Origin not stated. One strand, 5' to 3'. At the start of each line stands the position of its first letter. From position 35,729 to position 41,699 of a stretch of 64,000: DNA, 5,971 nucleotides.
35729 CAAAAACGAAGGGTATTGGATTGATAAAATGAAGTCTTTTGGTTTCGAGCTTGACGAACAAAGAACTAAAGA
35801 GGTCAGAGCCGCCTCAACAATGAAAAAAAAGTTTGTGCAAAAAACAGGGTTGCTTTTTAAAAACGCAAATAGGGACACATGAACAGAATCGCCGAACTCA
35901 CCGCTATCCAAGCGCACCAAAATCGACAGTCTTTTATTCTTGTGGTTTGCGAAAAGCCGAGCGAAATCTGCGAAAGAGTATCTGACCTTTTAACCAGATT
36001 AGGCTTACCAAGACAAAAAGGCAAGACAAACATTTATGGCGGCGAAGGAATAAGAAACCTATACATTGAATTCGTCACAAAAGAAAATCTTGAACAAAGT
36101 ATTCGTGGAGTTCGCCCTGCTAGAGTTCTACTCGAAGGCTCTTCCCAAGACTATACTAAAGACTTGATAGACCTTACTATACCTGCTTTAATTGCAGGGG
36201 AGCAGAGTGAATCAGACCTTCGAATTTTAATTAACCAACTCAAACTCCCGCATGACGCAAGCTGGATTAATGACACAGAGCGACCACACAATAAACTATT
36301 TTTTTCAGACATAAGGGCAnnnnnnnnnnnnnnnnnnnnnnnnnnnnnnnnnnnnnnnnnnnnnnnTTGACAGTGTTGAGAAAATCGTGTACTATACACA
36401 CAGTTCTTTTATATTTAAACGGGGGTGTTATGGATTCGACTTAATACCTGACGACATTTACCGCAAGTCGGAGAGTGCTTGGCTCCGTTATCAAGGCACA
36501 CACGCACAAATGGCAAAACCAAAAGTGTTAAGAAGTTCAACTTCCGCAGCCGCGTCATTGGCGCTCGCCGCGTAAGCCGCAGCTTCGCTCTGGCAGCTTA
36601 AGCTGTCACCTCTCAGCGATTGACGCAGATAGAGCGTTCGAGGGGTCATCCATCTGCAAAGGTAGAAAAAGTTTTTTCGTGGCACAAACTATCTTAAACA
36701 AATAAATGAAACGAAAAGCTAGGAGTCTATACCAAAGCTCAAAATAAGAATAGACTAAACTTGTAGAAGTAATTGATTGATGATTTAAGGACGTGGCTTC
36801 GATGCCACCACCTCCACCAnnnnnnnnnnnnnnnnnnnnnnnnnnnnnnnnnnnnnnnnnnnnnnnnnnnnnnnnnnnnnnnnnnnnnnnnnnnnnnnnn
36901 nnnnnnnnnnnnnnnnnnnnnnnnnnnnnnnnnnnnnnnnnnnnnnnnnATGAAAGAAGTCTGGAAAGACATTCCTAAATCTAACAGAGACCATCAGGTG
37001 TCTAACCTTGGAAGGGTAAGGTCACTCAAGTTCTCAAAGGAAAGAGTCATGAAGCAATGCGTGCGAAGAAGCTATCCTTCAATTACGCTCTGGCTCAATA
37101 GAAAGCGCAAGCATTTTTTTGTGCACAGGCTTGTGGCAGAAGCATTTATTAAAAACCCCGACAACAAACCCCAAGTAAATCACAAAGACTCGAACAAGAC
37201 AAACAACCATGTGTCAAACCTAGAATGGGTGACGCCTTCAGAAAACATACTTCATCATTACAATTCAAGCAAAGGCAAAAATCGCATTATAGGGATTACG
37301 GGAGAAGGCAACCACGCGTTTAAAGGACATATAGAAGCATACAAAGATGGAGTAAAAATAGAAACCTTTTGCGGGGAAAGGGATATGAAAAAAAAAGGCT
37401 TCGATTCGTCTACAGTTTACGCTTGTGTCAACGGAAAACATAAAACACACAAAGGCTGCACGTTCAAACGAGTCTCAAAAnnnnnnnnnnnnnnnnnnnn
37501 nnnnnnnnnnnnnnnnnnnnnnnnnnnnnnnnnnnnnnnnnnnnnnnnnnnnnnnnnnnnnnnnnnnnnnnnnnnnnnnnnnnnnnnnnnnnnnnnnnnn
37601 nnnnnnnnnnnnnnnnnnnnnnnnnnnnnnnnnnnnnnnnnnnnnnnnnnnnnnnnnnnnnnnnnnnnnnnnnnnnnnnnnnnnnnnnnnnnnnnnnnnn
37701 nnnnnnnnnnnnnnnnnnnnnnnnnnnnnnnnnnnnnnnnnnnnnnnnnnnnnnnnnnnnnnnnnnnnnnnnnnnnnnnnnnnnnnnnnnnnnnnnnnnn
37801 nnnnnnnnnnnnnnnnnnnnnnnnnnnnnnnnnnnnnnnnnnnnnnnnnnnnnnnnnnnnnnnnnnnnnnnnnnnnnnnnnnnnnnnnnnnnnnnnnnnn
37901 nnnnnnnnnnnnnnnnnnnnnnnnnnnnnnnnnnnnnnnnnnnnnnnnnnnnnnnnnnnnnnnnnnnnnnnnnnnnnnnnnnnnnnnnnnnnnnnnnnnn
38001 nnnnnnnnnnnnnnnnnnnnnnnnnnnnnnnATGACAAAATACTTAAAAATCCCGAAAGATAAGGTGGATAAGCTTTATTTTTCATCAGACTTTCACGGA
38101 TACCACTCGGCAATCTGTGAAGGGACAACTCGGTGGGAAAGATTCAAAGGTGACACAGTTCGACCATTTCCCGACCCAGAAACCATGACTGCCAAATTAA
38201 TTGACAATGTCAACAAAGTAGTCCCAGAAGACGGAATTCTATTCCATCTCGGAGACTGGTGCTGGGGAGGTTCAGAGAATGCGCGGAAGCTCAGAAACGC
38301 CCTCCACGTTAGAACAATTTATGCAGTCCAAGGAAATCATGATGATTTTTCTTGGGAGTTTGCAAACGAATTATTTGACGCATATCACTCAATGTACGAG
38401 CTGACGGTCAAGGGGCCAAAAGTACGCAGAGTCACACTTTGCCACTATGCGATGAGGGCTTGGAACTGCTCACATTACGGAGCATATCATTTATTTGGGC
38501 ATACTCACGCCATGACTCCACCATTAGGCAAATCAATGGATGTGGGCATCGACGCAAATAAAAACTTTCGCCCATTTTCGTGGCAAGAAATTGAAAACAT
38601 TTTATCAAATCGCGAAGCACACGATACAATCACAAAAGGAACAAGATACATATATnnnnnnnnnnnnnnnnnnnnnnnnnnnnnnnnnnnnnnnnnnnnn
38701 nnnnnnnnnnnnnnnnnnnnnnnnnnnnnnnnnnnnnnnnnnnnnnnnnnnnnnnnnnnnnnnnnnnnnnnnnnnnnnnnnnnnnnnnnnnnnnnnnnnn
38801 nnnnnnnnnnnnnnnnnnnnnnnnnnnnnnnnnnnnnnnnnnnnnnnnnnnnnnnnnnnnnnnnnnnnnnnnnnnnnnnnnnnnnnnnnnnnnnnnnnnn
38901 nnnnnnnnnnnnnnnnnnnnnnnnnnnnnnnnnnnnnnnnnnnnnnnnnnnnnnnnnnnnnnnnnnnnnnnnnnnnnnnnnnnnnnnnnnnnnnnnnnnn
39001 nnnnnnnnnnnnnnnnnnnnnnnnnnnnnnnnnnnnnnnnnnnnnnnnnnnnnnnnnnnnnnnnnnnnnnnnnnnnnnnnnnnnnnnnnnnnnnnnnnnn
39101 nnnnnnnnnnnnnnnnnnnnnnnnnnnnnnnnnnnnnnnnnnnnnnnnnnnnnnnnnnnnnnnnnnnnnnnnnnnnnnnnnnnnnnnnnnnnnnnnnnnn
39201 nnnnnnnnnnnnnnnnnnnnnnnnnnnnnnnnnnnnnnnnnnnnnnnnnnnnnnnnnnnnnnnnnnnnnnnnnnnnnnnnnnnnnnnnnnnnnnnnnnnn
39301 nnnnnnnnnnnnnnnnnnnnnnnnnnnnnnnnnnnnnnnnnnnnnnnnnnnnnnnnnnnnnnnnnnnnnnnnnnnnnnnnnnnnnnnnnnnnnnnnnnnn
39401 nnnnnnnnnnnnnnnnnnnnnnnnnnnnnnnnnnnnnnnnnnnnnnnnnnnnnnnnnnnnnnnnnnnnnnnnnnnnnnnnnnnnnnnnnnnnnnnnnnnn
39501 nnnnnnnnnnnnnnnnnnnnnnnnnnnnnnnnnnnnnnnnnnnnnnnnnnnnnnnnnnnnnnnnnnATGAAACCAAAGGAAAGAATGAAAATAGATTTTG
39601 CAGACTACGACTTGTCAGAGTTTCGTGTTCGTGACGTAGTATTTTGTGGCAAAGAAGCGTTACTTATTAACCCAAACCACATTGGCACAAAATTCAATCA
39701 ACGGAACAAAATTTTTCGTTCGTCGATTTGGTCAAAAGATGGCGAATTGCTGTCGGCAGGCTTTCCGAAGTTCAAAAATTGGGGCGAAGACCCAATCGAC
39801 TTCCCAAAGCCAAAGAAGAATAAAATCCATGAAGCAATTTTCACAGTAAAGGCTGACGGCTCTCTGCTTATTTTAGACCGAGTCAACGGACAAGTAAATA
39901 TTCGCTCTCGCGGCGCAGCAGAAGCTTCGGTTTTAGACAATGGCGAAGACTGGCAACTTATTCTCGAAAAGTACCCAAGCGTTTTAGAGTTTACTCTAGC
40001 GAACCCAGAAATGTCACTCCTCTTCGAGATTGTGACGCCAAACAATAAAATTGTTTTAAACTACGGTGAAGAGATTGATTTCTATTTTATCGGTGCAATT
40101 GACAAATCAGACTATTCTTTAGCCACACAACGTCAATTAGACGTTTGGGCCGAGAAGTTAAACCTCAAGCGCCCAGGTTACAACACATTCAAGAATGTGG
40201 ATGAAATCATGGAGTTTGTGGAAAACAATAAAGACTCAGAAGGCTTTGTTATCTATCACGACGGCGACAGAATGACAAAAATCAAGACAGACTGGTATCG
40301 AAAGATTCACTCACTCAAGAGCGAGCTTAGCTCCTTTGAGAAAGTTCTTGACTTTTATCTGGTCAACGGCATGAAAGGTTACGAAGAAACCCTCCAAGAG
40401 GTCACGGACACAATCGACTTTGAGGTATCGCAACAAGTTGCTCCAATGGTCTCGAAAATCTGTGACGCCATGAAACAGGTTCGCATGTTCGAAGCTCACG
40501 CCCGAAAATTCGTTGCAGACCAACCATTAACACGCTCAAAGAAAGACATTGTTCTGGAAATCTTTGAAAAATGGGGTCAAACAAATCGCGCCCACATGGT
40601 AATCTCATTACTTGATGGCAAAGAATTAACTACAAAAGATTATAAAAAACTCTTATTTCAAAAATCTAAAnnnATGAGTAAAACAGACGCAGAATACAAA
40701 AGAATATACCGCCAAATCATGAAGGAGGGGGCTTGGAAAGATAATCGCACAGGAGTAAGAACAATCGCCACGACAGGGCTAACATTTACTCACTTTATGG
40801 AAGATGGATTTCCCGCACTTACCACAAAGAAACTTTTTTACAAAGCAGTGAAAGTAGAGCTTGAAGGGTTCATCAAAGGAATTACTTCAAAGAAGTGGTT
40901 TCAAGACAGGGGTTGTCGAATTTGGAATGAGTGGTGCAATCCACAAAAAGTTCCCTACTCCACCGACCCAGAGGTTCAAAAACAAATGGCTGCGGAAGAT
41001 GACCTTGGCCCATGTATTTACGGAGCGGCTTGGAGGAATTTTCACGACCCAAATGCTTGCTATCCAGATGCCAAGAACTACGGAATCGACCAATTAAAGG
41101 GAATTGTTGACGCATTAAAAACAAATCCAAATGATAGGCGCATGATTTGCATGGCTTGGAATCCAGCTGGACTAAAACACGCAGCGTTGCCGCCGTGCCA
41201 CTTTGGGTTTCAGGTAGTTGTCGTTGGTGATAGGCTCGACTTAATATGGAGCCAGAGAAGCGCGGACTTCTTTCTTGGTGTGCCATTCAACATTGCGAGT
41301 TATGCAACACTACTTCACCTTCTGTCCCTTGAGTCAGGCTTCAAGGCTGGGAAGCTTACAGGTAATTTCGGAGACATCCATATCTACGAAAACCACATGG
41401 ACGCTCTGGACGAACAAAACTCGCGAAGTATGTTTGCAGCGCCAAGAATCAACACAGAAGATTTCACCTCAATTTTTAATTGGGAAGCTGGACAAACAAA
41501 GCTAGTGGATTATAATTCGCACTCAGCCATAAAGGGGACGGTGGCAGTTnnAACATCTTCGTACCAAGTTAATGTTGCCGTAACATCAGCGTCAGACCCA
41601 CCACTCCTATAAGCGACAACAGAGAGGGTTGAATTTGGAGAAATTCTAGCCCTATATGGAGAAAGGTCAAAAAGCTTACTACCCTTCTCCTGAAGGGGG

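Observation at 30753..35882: Second glycan island with ulosonic-acid-type transferase signatures, another sulfotransferase and a methyltransferase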

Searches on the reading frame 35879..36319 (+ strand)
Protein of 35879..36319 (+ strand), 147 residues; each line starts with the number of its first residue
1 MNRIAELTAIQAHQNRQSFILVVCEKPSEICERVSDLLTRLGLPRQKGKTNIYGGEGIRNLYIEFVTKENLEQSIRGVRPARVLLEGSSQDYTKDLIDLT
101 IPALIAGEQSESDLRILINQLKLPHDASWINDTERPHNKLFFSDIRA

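Call 11: search_protein_families(library=ncbifam, proteins=[window:35879-36319:+], max_evalue=0.1)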
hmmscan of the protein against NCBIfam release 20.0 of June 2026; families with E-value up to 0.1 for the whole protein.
window:35879-36319:+ (147 aa): 0 families

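Call 27: search_protein_families(library=pfam, proteins=[window:35879-36319:+], max_evalue=0.01)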
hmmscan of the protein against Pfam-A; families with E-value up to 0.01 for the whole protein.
window:35879-36319:+ (147 aa): 0 families

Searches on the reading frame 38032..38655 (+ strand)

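Call 27: search_protein_families(library=pfam, proteins=[window:38032-38655:+], max_evalue=0.01)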
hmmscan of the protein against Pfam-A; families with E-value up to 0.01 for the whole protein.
window:38032-38655:+ (208 aa): 2 families
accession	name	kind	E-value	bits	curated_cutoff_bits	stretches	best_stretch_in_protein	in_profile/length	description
PF12850.12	Metallophos_2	-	7.3e-06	26.5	27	1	67-161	26-119/154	Calcineurin-like phosphoesterase superfamily domain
PF00149.33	Metallophos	-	6.2e-05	24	21.5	1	54-114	16-96/191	Calcineurin-like phosphoesterase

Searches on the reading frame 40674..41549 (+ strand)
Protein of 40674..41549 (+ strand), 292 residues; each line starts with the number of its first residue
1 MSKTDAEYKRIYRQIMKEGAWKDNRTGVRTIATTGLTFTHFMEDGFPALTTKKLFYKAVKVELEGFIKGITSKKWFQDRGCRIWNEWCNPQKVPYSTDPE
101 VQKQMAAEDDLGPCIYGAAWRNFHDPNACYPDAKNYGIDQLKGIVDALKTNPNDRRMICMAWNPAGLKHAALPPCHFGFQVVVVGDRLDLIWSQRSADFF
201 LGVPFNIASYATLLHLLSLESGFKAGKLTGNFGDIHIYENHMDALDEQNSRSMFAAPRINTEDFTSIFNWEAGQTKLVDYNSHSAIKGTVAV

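Call 27: search_protein_families(library=pfam, proteins=[window:40674-41549:+], max_evalue=0.01)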
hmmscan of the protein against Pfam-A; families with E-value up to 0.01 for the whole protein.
window:40674-41549:+ (292 aa): 1 family
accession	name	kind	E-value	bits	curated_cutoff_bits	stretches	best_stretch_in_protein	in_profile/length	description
PF00303.24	Thymidylat_synt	-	1.1e-81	274.3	24.3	1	7-292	2-266/266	Thymidylate synthase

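Call 85: search_protein_families(library=ncbifam, proteins=[window:40674-41549:+], max_evalue=0.01)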
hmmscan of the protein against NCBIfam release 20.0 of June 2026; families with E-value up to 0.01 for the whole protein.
window:40674-41549:+ (292 aa): 8 families
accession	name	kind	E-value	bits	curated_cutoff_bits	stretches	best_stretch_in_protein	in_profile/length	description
NF002497.0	PRK01827.1-3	equivalog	5.8e-79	265.1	327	1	7-292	3-264/264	thymidylate synthase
NF002496.0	PRK01827.1-2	equivalog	6.7e-73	245.5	325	2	109-292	142-318/318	thymidylate synthase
TIGR03284.1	thym_sym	equivalog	6.4e-72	242.2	108.35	1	7-292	2-296/296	thymidylate synthase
NF002499.0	PRK01827.1-5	equivalog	6.4e-58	196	405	1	7-292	3-264/264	thymidylate synthase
NF010393.0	PRK13821.1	equivalog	4.1e-51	173.9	576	2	137-263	154-282/323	thymidylate synthase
NF002498.0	PRK01827.1-4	equivalog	8.8e-36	123.7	427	1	8-288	4-279/283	thymidylate synthase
NF002495.0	PRK01827.1-1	equivalog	3.2e-35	122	327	1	1-292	1-279/279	thymidylate synthase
TIGR03283.1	thy_syn_methano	equivalog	3.8e-13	49.4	174.55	1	116-243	83-199/201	thymidylate synthase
